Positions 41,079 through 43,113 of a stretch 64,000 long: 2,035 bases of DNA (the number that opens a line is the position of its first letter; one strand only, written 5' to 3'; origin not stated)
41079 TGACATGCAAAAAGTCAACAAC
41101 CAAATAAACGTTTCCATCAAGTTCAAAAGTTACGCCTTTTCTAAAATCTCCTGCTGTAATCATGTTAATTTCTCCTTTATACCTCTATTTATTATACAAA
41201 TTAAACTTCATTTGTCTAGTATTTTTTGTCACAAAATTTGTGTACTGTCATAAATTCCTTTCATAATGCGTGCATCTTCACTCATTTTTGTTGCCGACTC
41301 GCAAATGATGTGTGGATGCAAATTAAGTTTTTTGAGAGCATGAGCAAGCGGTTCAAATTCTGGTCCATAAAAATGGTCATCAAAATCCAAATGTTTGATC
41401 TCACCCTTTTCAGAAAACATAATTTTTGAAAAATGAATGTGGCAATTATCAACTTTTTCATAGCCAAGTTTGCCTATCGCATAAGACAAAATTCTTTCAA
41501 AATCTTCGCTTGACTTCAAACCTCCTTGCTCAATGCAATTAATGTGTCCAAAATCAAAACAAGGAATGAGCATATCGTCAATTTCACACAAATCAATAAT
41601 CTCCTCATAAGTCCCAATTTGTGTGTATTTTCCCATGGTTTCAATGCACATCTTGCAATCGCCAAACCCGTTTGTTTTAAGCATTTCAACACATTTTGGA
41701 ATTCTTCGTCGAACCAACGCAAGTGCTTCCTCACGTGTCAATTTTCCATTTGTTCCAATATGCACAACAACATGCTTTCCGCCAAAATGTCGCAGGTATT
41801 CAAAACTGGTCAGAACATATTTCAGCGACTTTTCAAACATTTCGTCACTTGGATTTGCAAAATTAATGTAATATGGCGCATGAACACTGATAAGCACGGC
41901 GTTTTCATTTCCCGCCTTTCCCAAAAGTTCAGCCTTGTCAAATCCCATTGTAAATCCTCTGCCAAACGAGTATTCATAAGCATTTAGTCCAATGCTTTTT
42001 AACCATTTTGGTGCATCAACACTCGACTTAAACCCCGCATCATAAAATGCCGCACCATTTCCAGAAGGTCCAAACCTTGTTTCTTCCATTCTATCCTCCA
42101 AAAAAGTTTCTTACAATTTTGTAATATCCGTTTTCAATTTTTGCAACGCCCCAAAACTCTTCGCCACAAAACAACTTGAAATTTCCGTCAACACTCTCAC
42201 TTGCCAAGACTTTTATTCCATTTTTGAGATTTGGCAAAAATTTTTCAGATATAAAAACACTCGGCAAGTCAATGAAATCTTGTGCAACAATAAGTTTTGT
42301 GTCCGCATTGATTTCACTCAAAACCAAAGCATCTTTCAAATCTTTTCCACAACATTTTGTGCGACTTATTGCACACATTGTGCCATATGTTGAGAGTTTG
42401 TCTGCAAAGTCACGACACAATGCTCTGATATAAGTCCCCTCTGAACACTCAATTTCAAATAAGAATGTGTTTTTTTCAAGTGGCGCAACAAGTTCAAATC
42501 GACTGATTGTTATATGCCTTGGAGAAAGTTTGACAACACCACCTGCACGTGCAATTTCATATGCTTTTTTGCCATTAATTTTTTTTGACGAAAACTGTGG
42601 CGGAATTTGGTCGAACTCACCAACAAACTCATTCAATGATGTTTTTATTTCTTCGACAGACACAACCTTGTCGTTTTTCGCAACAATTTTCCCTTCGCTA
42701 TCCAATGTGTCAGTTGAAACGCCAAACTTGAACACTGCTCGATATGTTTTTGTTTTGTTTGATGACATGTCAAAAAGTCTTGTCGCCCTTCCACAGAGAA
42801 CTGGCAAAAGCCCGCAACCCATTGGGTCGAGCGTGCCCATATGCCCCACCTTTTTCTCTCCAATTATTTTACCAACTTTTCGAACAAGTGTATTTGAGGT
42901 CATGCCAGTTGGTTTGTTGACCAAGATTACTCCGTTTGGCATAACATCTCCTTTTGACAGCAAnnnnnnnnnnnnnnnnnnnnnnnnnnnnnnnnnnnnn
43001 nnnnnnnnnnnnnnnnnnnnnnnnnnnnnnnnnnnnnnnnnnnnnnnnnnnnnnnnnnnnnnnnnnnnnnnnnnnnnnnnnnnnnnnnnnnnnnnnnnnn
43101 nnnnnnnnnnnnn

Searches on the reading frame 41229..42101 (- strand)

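Call 52: search_protein_families(library=pfam, proteins=[window:41229-42101:-], max_evalue=0.001)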
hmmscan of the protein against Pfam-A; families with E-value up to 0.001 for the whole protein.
window:41229-42101:- (290 aa): 1 family
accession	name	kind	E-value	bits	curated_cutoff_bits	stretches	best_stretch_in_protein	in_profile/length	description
PF01261.30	AP_endonuc_2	-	4.7e-26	92.4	31.1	1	32-271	2-231/249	Xylose isomerase-like TIM barrel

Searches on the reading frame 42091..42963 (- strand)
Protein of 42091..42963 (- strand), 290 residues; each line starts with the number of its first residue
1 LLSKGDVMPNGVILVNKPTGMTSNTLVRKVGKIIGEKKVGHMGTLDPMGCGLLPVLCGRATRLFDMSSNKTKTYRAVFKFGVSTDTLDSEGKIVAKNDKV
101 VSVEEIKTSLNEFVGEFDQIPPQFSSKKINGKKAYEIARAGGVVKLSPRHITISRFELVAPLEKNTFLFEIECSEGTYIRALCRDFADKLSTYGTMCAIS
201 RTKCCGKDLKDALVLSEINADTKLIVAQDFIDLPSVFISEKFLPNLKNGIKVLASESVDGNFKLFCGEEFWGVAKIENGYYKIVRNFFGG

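Call 52: search_protein_families(library=pfam, proteins=[window:42091-42963:-], max_evalue=0.001)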
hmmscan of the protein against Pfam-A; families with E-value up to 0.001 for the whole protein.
window:42091-42963:- (290 aa): 1 family
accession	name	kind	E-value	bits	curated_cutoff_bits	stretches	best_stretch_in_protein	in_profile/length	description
PF01509.24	TruB_N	-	2.3e-49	168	27.3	1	32-179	2-149/149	TruB family pseudouridylate synthase (N terminal domain)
